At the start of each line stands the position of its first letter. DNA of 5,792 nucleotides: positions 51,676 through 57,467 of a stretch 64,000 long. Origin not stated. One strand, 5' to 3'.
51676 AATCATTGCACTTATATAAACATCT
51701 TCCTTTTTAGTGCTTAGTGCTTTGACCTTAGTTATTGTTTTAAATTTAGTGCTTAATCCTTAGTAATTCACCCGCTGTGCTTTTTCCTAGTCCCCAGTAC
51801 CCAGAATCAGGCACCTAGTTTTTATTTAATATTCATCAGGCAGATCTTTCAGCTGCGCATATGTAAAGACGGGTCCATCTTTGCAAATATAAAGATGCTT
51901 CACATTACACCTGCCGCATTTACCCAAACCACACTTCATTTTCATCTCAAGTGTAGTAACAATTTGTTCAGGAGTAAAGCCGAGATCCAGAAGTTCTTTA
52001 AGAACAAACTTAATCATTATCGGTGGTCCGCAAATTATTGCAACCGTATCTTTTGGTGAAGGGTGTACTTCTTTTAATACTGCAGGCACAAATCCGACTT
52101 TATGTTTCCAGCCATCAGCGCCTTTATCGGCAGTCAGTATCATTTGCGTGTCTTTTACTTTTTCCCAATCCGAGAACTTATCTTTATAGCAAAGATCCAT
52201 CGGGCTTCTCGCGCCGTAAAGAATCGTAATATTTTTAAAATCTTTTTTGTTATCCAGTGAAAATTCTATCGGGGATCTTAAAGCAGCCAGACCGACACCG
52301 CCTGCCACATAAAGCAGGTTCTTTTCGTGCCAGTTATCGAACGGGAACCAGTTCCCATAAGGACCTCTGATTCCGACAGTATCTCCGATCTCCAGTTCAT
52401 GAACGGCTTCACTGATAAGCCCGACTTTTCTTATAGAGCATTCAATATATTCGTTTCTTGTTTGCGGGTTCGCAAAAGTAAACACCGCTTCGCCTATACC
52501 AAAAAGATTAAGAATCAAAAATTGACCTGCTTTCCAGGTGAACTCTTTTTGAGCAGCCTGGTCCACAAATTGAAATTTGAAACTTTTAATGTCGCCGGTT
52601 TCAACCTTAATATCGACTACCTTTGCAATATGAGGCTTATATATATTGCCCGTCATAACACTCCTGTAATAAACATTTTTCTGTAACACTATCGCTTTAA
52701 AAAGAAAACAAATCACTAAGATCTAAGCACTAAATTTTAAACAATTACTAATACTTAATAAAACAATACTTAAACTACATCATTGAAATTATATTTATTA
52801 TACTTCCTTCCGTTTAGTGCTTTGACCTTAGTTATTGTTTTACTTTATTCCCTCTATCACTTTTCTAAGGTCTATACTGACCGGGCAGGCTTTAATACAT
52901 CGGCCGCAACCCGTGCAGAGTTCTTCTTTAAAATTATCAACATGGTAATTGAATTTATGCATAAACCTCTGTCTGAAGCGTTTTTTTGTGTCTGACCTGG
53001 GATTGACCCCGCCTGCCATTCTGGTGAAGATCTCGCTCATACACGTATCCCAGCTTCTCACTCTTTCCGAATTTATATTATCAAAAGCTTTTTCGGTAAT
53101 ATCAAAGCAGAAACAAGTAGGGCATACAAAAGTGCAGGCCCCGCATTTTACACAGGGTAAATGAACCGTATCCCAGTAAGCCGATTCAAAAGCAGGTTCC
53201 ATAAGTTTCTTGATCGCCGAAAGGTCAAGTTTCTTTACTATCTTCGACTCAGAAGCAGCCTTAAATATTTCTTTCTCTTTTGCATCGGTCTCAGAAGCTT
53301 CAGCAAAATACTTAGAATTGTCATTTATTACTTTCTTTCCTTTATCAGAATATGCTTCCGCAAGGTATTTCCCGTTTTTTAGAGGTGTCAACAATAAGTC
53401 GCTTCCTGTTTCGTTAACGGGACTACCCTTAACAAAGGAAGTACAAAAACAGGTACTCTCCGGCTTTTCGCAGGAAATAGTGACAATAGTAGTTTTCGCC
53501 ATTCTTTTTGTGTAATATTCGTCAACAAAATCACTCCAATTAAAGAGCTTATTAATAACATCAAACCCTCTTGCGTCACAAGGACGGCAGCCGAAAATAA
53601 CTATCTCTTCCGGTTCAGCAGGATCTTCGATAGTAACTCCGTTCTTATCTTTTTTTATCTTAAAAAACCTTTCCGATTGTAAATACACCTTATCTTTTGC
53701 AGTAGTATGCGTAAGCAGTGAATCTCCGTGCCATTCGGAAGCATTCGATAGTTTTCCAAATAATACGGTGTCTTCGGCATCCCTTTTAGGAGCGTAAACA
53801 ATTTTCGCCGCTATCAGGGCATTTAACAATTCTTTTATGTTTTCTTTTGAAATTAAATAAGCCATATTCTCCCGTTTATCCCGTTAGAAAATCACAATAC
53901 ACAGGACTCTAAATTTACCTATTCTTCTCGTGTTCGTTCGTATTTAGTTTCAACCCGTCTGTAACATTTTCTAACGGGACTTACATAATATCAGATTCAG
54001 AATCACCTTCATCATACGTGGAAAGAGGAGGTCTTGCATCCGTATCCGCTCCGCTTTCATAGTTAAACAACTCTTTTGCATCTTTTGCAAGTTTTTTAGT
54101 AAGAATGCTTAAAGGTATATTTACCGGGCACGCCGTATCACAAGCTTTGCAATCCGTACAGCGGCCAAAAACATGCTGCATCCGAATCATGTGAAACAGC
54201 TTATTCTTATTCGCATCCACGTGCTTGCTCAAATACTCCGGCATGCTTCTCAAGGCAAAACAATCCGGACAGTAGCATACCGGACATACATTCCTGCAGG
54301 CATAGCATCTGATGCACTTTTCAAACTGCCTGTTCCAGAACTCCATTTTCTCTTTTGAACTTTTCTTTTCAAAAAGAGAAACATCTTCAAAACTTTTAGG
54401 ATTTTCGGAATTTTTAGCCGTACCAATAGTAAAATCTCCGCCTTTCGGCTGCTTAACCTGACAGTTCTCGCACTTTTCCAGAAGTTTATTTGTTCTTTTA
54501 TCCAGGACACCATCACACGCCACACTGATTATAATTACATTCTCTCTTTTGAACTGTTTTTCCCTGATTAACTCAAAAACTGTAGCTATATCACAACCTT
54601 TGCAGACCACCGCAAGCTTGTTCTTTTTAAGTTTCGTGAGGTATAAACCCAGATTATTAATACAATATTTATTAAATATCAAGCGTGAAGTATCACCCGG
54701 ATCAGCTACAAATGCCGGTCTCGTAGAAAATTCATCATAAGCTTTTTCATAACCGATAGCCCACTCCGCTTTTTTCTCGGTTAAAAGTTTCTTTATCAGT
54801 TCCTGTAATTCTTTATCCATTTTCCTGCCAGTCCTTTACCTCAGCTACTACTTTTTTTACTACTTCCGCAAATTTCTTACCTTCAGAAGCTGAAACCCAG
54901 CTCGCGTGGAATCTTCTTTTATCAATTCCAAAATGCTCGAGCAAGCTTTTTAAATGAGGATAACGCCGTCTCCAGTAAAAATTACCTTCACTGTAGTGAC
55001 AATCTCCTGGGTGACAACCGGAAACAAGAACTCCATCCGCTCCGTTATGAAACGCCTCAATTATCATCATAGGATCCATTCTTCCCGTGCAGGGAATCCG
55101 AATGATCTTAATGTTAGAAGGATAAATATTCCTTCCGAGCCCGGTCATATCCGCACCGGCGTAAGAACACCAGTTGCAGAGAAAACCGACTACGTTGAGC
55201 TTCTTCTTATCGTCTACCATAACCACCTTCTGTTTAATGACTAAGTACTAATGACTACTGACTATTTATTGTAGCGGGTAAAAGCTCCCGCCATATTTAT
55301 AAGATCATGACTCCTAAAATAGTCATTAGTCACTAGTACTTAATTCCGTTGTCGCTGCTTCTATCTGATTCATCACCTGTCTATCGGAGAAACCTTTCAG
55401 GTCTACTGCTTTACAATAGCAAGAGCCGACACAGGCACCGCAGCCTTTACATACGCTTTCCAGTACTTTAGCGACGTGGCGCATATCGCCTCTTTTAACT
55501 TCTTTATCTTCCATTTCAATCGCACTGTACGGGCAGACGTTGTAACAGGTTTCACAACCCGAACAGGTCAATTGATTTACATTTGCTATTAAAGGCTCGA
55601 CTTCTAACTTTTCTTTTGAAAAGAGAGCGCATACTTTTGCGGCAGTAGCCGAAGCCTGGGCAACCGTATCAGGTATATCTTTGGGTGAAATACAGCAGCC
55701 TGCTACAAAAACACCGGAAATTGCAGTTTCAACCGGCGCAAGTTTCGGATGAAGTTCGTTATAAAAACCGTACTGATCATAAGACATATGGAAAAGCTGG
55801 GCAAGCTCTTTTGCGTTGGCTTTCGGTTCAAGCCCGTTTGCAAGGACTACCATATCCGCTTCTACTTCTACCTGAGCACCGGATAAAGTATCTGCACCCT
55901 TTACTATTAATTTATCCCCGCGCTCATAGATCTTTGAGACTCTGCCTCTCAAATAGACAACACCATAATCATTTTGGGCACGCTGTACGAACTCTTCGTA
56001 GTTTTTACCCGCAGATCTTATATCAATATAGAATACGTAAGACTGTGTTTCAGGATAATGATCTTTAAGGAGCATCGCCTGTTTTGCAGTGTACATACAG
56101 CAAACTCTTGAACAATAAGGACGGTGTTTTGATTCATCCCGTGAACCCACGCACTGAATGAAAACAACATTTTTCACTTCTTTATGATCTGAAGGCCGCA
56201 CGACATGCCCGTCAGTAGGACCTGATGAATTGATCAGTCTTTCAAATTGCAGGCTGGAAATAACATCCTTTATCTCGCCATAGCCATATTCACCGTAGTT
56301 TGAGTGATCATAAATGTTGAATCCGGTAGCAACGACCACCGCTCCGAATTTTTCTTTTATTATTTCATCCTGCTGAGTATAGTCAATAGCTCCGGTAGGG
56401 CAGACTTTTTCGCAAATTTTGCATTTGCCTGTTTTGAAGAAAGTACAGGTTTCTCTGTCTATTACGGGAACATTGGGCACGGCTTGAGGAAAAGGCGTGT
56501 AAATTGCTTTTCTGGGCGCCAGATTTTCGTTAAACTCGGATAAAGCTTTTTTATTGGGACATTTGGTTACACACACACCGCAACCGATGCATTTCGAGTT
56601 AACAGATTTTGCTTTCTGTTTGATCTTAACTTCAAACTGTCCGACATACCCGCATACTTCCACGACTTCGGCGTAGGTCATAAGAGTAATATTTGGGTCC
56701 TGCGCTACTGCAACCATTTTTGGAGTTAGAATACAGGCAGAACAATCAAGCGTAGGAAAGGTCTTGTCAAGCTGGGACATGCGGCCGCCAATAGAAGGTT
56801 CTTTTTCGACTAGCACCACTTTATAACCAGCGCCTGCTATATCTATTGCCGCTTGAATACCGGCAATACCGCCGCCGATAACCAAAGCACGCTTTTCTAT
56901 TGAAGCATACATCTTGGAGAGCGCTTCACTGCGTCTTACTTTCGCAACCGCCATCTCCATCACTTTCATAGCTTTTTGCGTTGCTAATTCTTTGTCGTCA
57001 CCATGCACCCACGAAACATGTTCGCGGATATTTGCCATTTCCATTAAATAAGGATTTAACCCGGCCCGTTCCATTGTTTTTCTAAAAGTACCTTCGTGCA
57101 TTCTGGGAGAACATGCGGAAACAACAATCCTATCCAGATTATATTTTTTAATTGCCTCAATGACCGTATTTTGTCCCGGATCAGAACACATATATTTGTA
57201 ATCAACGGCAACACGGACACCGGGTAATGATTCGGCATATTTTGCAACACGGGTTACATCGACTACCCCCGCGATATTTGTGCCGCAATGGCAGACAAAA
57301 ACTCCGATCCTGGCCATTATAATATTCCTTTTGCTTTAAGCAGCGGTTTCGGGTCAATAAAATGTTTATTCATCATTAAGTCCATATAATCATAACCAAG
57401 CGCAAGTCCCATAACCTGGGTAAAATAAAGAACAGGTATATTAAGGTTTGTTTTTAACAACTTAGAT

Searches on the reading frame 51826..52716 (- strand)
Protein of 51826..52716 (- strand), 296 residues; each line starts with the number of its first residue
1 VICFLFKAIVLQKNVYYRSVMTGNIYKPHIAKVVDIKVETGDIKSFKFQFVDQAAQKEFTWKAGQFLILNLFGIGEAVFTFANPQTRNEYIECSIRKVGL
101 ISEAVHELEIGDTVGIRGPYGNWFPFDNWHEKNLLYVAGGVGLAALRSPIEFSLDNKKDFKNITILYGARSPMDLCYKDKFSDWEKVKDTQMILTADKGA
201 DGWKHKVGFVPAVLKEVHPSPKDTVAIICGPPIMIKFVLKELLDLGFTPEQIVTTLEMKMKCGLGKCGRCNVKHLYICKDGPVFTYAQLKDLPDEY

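Call 81: search_protein_families(library=ncbifam, proteins=[window:51826-52716:-], max_evalue=1e-10)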
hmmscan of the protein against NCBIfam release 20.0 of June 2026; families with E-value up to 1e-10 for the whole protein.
window:51826-52716:- (296 aa): 19 families
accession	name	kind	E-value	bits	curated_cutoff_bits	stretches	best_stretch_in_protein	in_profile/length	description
NF006220.0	PRK08345.1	subfamily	2.4e-75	253.5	395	1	22-287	4-285/294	cytochrome-c3 hydrogenase subunit gamma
NF040835.1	sulfhyd_HydG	equivalog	3.6e-61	207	650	1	22-289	11-284/292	NADPH-dependent hydrogenase/sulfhydrogenase 1 subunit gamma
TIGR02911.1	sulfite_red_B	equivalog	6.3e-61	205.8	288.6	1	25-293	2-260/261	anaerobic sulfite reductase subunit AsrB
NF040830.1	sulfhyd_ShyC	equivalog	1.1e-60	205.3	600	1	24-287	2-279/288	NAD(P)-dependent hydrogenase/sulfhydrogenase 2 subunit gamma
NF000796.0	PRK00054.1-1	equivalog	1.3e-46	158.9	224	1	27-291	2-237/254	dihydroorotate dehydrogenase electron transfer subunit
TIGR01941.1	nqrF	equivalog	2.6e-24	85.9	295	1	97-253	238-399/405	NADH:ubiquinone reductase (Na(+)-transporting) subunit F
NF004862.0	PRK06222.1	subfamily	1.9e-20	73.5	220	1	59-285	26-244/281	sulfide/dihydroorotate dehydrogenase-like FAD/NAD-binding protein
NF000798.0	PRK00054.1-3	equivalog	3.3e-20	72.8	219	1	54-286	24-239/244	dihydroorotate dehydrogenase electron transfer subunit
NF009414.0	PRK12778.1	equivalog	2.9e-19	68.8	1103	1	60-286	27-245/752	bifunctional dihydroorotate dehydrogenase B NAD binding subunit/NADPH-dependent glutamate synthase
NF058606.1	GlBtMonoRdsGbcB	equivalog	3.2e-17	62.5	500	1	29-248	14-238/362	glycine betaine monooxygenase reductase subunit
NF040810.1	BenC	equivalog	1e-16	61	430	1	34-251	110-324/333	benzoate 1,2-dioxygenase electron transfer component BenC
NF045803.1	MethMoxFADbindMmoC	equivalog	6.2e-15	54.8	500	1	16-253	94-336/343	aromatic/alkene monooxygenase hydroxylase FAD-binding subunit MmoC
NF008822.0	PRK11872.1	equivalog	6.3e-15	55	402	1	53-240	129-318/341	anthranilate 1,2-dioxygenase electron transfer component AntC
NF000799.0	PRK00054.1-4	equivalog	6.8e-15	54.8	314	1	95-286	71-253/258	dihydroorotate dehydrogenase electron transfer subunit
NF005963.0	PRK08051.1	equivalog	9.7e-14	51.2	230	1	53-242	23-214/233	NAD(P)H-flavin reductase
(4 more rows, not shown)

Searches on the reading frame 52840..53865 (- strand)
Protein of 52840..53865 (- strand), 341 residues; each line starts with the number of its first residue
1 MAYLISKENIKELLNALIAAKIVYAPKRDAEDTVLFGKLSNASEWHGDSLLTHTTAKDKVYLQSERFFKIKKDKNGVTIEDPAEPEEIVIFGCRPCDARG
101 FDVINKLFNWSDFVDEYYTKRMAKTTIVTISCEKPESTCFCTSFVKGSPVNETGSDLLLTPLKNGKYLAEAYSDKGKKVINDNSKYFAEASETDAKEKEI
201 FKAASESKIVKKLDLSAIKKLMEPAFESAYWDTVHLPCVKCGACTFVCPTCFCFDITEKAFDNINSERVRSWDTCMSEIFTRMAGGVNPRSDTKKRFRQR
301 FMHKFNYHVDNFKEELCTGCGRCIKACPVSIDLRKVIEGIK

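Call 81: search_protein_families(library=ncbifam, proteins=[window:52840-53865:-], max_evalue=1e-10)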
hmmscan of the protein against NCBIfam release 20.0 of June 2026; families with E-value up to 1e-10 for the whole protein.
window:52840-53865:- (341 aa): 3 families
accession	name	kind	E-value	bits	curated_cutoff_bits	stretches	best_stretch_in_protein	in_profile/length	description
NF040829.1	sulfhyd_ShyB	equivalog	2.8e-51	174.5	690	1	5-340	6-329/334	NAD(P)-dependent hydrogenase/sulfhydrogenase 2 subunit beta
NF040833.1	sulfhyd_HydB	equivalog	1.3e-44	152.5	750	1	5-337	6-332/367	NADPH-dependent hydrogenase/sulfhydrogenase 1 subunit beta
TIGR02910.1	sulfite_red_A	equivalog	1.6e-40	139.4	323.15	1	1-338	1-324/334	anaerobic sulfite reductase subunit AsrA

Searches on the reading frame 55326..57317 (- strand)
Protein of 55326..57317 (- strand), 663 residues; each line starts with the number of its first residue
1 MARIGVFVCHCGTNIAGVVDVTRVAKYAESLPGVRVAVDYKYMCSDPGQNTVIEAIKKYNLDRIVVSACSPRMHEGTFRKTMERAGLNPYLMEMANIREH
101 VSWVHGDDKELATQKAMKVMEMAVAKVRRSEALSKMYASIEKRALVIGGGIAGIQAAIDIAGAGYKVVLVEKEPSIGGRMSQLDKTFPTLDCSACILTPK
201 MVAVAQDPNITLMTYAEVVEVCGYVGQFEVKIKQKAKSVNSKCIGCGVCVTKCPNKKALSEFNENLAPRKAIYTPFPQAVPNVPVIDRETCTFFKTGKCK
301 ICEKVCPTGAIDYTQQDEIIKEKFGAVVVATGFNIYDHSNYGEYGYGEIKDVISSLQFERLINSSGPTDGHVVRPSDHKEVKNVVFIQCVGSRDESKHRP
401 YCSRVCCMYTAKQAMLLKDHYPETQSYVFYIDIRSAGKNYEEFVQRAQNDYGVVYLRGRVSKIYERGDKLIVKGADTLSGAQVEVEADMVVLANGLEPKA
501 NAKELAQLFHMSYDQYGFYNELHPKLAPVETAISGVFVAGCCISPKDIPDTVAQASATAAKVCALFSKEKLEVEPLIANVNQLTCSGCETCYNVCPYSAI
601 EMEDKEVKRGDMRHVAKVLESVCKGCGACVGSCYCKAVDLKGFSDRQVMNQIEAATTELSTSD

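Call 81: search_protein_families(library=ncbifam, proteins=[window:55326-57317:-], max_evalue=1e-10)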
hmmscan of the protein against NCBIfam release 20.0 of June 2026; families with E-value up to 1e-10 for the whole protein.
window:55326-57317:- (663 aa): 6 families
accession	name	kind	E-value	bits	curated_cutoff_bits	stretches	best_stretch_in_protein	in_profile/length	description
NF040770.1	hetero_SS_HdrA2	exception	6.3e-250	831.5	1100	1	3-658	1-643/777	CoB-CoM heterodisulfide reductase HdrA2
NF041891.1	hdrA_Methbact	equivalog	8.3e-178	593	1300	1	3-655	2-635/762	ferredoxin:CoB-CoM heterodisulfide reductase subunit HdrA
NF041778.1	hetero_SS_HdrA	equivalog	6e-176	586.5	1400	1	3-656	7-651/771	ferredoxin:CoB-CoM heterodisulfide reductase subunit HdrA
TIGR01971.1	NuoI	subfamily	5.4e-13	48.6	113.05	0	227-322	28-109/121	NADH-quinone oxidoreductase, chain I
NF042909.1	FMH_DH_FwdF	exception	2e-11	43.6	375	0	580-641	254-314/336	tungsten-dependent formylmethanofuran dehydrogenase subunit FwdF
NF038196.1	ferrodoxin_EFR1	subfamily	2.3e-11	44.2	75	0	579-641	181-232/242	EFR1 family ferrodoxin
